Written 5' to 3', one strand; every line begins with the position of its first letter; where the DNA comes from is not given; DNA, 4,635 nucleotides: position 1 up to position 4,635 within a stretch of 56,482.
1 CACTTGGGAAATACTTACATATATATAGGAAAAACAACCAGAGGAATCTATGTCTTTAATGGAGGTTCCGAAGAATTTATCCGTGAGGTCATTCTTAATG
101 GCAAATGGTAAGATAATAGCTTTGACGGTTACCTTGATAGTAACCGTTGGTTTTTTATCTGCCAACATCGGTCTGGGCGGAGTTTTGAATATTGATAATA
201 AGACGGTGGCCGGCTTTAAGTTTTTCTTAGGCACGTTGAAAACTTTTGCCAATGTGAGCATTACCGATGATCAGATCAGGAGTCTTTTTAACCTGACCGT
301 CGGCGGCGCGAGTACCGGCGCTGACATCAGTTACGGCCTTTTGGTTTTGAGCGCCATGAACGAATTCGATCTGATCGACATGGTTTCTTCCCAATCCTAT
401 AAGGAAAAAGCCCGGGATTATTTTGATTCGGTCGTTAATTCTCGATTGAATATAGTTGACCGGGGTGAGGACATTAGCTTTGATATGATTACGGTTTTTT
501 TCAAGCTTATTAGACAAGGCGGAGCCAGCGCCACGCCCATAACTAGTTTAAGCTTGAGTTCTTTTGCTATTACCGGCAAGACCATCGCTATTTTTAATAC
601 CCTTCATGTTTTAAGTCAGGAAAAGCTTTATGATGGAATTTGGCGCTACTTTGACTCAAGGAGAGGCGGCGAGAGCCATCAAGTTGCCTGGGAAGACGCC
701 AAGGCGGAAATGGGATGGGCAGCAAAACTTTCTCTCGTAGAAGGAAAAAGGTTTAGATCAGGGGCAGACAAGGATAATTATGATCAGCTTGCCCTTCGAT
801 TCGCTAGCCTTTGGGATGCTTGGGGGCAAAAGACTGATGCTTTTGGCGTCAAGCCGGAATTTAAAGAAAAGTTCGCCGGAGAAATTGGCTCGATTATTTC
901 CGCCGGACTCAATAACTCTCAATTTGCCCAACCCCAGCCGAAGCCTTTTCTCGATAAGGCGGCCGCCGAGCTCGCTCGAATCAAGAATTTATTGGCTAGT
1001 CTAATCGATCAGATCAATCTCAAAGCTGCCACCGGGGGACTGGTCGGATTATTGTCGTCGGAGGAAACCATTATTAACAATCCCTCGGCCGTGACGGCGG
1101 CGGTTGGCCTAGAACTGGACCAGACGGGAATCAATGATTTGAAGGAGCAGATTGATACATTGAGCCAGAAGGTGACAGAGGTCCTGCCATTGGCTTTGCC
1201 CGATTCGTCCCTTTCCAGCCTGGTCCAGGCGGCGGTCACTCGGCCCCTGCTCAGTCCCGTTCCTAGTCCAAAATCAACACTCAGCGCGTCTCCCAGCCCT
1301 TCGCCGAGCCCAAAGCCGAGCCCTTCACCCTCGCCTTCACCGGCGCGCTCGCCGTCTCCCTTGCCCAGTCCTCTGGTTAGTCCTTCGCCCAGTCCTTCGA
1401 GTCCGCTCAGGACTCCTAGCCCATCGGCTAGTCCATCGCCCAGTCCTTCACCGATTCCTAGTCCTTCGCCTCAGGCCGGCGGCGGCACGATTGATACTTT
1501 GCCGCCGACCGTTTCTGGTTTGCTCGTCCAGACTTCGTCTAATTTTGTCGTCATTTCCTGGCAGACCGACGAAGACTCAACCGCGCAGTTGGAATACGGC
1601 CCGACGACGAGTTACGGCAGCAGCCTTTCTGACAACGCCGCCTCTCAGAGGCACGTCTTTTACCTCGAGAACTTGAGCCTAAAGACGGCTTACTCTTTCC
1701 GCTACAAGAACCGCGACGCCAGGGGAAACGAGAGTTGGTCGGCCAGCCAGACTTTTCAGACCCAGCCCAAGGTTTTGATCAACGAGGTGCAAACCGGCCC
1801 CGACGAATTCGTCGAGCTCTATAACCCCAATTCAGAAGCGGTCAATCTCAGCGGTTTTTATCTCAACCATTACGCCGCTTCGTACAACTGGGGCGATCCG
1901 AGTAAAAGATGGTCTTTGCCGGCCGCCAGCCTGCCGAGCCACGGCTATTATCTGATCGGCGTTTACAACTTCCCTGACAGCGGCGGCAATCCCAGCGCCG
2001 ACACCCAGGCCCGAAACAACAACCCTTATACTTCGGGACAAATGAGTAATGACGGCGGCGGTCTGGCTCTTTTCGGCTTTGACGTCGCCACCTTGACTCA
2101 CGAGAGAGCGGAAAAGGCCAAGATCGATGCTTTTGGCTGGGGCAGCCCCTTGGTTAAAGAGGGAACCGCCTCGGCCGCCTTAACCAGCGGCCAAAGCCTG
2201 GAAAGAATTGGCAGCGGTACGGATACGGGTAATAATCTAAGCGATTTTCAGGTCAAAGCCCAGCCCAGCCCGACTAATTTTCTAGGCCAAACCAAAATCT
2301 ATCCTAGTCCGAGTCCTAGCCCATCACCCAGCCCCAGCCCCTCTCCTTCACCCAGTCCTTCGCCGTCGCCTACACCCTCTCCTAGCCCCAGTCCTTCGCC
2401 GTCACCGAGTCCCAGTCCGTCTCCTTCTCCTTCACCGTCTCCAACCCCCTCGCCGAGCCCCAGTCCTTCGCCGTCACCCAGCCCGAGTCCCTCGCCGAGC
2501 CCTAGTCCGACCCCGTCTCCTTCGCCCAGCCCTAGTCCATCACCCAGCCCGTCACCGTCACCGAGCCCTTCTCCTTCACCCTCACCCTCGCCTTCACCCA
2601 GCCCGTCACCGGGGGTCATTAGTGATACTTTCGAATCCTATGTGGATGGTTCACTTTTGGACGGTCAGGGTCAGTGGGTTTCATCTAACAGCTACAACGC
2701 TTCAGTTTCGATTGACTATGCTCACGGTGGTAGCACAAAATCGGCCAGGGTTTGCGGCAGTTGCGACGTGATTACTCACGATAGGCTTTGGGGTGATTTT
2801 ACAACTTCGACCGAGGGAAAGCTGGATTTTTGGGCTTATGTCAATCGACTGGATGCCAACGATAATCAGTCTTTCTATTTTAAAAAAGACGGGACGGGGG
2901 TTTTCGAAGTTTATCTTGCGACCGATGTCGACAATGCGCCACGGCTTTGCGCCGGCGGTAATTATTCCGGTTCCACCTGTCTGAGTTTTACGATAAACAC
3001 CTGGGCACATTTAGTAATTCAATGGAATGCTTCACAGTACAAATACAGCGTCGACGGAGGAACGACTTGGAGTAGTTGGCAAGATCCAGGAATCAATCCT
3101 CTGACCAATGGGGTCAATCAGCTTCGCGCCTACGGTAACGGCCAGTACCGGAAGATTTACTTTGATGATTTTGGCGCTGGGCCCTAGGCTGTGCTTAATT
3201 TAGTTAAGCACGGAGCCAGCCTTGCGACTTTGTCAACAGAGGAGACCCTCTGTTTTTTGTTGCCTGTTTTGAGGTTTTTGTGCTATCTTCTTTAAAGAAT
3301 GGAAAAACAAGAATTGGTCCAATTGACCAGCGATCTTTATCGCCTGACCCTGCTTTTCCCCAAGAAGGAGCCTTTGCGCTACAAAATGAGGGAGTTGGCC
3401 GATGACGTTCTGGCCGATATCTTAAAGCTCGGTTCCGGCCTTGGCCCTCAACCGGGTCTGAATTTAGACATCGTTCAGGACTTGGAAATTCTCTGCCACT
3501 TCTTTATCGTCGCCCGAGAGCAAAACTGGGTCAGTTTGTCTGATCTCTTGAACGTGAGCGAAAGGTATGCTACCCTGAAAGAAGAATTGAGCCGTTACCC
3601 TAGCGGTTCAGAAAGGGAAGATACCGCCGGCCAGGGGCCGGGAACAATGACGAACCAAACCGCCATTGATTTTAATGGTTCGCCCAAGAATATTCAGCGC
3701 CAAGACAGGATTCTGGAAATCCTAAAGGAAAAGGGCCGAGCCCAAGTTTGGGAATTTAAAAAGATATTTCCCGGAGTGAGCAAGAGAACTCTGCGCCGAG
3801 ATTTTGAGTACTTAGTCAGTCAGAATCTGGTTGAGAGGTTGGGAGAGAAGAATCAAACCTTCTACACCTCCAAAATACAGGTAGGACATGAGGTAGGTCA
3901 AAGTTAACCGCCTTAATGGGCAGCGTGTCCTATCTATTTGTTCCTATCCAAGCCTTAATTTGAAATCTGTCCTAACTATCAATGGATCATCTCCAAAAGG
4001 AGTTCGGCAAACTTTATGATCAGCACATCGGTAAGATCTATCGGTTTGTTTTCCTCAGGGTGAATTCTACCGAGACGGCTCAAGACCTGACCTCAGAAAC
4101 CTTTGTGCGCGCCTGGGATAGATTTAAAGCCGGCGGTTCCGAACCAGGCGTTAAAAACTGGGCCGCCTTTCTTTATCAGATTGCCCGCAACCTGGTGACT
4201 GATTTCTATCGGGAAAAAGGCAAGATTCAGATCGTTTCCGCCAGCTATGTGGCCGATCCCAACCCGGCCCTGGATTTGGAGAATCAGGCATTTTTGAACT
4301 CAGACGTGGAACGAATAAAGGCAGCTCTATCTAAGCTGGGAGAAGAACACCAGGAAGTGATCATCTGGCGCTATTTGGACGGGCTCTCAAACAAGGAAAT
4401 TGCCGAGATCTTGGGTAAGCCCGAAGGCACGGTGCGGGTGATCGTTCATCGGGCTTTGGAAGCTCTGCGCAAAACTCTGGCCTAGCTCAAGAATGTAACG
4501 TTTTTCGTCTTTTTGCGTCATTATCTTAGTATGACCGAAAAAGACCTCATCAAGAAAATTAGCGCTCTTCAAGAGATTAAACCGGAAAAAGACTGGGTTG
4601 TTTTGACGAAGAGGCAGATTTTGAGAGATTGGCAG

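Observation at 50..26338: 26-kb co-directional envelope/attachment island headed by a regulator, an ECF sigma and an anti-sigma-like protein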

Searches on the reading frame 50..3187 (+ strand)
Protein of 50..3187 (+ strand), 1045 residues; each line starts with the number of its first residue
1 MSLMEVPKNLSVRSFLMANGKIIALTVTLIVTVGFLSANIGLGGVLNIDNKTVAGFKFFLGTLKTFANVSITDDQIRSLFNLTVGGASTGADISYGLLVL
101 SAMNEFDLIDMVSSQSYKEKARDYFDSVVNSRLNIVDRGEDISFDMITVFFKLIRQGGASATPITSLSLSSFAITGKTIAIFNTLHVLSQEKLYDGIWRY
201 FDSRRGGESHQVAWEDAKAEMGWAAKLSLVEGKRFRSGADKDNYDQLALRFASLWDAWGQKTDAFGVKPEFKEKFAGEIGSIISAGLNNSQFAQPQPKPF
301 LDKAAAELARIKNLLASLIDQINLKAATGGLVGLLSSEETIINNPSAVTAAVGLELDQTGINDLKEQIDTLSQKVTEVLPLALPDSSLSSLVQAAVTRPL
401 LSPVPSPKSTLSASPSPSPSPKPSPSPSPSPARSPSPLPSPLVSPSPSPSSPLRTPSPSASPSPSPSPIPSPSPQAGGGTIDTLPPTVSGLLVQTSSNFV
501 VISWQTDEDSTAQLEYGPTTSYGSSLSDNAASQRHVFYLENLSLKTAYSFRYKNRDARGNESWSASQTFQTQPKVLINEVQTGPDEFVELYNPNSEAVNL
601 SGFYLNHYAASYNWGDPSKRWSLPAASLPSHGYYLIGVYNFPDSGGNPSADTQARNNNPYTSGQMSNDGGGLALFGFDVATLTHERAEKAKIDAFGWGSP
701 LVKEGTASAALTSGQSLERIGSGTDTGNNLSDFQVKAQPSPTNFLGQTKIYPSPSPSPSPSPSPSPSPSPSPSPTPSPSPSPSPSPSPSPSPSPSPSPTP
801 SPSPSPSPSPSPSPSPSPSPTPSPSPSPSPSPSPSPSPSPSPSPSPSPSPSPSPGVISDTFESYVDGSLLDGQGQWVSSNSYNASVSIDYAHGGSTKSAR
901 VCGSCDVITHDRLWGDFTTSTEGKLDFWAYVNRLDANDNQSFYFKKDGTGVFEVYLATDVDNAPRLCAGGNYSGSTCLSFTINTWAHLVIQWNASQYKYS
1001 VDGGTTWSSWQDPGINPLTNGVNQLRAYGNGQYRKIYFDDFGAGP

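Call 4: search_protein_families(library=pfam, proteins=[window:50-3187:+], max_evalue=0.01)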
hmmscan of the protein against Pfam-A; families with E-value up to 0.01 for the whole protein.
window:50-3187:+ (1045 aa): 3 families
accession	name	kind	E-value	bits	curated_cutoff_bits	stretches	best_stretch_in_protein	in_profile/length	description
PF00932.25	LTD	-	2.7e-10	41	34.3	1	571-698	4-108/109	Lamin Tail Domain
PF16656.11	Pur_ac_phosph_N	-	0.001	20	30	1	495-571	10-93/93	Purple acid Phosphatase, N-terminal domain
PF13385.13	Laminin_G_3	-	0.0033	18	27.6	1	926-1027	22-123/151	Concanavalin A-like lectin/glucanases superfamily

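Call 12: search_protein_families(library=ncbifam, proteins=[window:50-3187:+], max_evalue=0.01)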
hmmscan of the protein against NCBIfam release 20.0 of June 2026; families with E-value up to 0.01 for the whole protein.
window:50-3187:+ (1045 aa): 0 families

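Call 51: search_protein_families(library=phrogs, proteins=[window:50-3187:+], max_evalue=0.001)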
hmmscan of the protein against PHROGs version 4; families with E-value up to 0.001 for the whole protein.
window:50-3187:+ (1045 aa): 0 families

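Call 79: search_protein_families(library=pfam, proteins=[window:50-3187:+], max_evalue=5)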
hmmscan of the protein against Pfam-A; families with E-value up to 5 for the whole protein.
window:50-3187:+ (1045 aa): 5 families
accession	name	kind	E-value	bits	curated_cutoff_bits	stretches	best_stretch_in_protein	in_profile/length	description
PF00932.25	LTD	-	2.7e-10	41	34.3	1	571-698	4-108/109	Lamin Tail Domain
PF16656.11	Pur_ac_phosph_N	-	0.001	20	30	1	495-571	10-93/93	Purple acid Phosphatase, N-terminal domain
PF13385.13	Laminin_G_3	-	0.0033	18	27.6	1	926-1027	22-123/151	Concanavalin A-like lectin/glucanases superfamily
PF05887.16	Trypan_PARP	-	1.1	9.7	100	1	748-802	57-111/134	Procyclic acidic repetitive protein (PARP)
PF02012.26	BNR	-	3.2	8.5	27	1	999-1008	2-11/12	BNR/Asp-box repeat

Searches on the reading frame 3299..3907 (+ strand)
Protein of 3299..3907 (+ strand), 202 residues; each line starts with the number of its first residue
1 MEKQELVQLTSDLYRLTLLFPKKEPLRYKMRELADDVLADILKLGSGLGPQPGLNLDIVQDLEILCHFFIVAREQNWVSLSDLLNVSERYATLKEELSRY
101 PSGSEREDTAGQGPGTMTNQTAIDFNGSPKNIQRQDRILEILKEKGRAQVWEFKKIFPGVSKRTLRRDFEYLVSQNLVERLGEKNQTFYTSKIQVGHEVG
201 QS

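Call 4: search_protein_families(library=pfam, proteins=[window:3299-3907:+], max_evalue=0.01)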
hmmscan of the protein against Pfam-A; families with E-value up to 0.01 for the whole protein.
window:3299-3907:+ (202 aa): 1 family
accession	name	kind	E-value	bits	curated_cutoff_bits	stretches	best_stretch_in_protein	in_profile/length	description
PF08220.18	HTH_DeoR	-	1.8e-07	31.2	21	1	134-180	1-46/57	DeoR-like helix-turn-helix domain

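Call 12: search_protein_families(library=ncbifam, proteins=[window:3299-3907:+], max_evalue=0.01)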
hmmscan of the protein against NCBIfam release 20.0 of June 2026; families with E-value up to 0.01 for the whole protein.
window:3299-3907:+ (202 aa): 6 families
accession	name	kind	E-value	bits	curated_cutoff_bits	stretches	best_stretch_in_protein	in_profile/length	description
NF041397.1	TranRegGlpR_Halo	equivalog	0.00022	21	300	1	133-180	5-51/253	HTH-type transcriptional regulator GlpR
NF040755.1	AgaR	equivalog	0.00058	19.1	260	1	131-180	4-52/256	transcriptional repressor AgaR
NF008154.0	PRK10906.1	equivalog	0.00073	18.9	331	1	130-180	2-51/252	DeoR/GlpR family transcriptional regulator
NF007316.0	PRK09802.1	equivalog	0.0018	17.5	351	1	132-180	16-63/269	DeoR family transcriptional regulator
NF040887.2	trans_reg_YciT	exception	0.0037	16.9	450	1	133-180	3-49/246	DNA-binding transcriptional regulator YciT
NF007753.1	PRK10434.1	equivalog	0.004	16.8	350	1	130-180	2-51/253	glucitol operon DNA-binding transcriptional repressor SrlR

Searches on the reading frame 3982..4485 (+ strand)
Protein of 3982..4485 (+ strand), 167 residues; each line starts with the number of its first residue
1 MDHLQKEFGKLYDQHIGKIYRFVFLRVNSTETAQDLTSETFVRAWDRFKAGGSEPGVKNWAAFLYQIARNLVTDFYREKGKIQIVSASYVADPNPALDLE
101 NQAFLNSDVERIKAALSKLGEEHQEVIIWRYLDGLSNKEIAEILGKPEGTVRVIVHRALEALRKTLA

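Call 4: search_protein_families(library=pfam, proteins=[window:3982-4485:+], max_evalue=0.01)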
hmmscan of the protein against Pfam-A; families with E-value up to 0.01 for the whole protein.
window:3982-4485:+ (167 aa): 7 families
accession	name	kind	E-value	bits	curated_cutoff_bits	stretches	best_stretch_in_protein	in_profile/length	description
PF08281.18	Sigma70_r4_2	-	1.3e-15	57.2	25.7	1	110-162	2-54/54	Sigma-70, region 4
PF04545.22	Sigma70_r4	-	1.6e-15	56.8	24.1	1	115-164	1-50/50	Sigma-70, region 4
PF04542.20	Sigma70_r2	-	4.3e-12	46.1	24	1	11-80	1-69/71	Sigma-70 region 2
PF13384.12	HTH_23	-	9.5e-07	28.9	24.6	1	127-158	10-41/50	Homeodomain-like domain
PF07638.17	Sigma70_ECF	-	0.00039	20.8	21.1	1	108-152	125-169/185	ECF sigma factor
PF00196.25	GerE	-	0.0037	17.3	23.5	1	132-158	15-41/57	Bacterial regulatory proteins, luxR family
PF13518.12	HTH_28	-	0.0072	16.8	25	0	127-159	6-37/52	Helix-turn-helix domain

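Call 12: search_protein_families(library=ncbifam, proteins=[window:3982-4485:+], max_evalue=0.01)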
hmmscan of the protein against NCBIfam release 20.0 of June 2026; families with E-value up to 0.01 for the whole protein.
window:3982-4485:+ (167 aa): 100 families (the best 25 are shown)
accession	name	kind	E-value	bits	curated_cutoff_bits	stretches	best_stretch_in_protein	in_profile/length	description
TIGR02952.1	Sig70_famx2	equivalog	3.6e-32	111.6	206.45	1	6-166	11-170/170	ECF subfamily RNA polymerase sigma factor, BldN family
TIGR02937.1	sigma70-ECF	superfamily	1.2e-29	103.1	42.9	1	8-166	3-165/165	sigma-70 family RNA polymerase sigma factor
NF007227.0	PRK09645.1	subfamily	4.6e-25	88.5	202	1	8-166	15-170/177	sigma-70 family RNA polymerase sigma factor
TIGR02950.1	SigM_subfam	subfamily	5e-25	88.2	147.95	1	10-165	4-157/159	RNA polymerase sigma factor, SigM family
TIGR02985.1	Sig70_bacteroi1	subfamily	4.2e-24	85.6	126.4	1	6-166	1-162/162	RNA polymerase sigma-70 factor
NF009166.1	PRK12513.1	equivalog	6.2e-23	81.5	206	1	7-167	23-187/193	RNA polymerase sigma factor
NF058625.1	sigma_PG0214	equivalog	1.5e-22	80.1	130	1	5-166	3-161/170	GFO_1088 family ECF-type sigma factor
TIGR02983.1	SigE-fam_strep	subfamily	1.1e-21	77.4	141.55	1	5-166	5-158/162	SigE family RNA polymerase sigma factor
NF009172.0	PRK12519.1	subfamily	2.2e-20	73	222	1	8-166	31-189/194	RNA polymerase sigma factor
NF007220.0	PRK09639.1-5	equivalog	3.4e-20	72.6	260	1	5-166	2-164/181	RNA polymerase sigma factor SigX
NF007230.0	PRK09648.1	subfamily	9.2e-20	71.2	209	1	42-166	69-189/195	RNA polymerase sigma factor ShbA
NF007223.0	PRK09641.1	equivalog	1.9e-19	70.2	209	1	5-166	17-184/187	RNA polymerase sigma factor SigW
TIGR02989.1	Sig-70_gvs1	subfamily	3.6e-19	69.3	124.55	1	6-164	1-156/158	RNA polymerase sigma-70 factor, Rhodopirellula/Verrucomicrobium family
TIGR02959.1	SigZ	equivalog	9e-19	67.9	168.65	1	13-166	2-148/170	RNA polymerase sigma factor SigZ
TIGR02948.1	SigW_bacill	equivalog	2.5e-18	66.8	243.1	1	6-166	18-184/187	RNA polymerase sigma factor SigW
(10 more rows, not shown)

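Call 14: find_encoding_contigs(protein=window:3982-4485:+, flank=10000, max_places=6)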
Protein window:3982-4485:+ (167 aa): 1 contig read that carries it; 1 place shown.
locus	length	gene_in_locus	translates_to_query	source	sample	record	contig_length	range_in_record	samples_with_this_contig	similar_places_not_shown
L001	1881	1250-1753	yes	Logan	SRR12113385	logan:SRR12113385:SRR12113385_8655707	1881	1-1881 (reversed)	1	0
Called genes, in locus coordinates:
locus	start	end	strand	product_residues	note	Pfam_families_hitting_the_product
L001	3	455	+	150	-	?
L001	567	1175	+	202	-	PF08220:HTH_DeoR (weak)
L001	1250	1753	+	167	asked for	PF04542:Sigma70_r2, PF08281:Sigma70_r4_2, PF04545:Sigma70_r4, PF13384:HTH_23 (weak)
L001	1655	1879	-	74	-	?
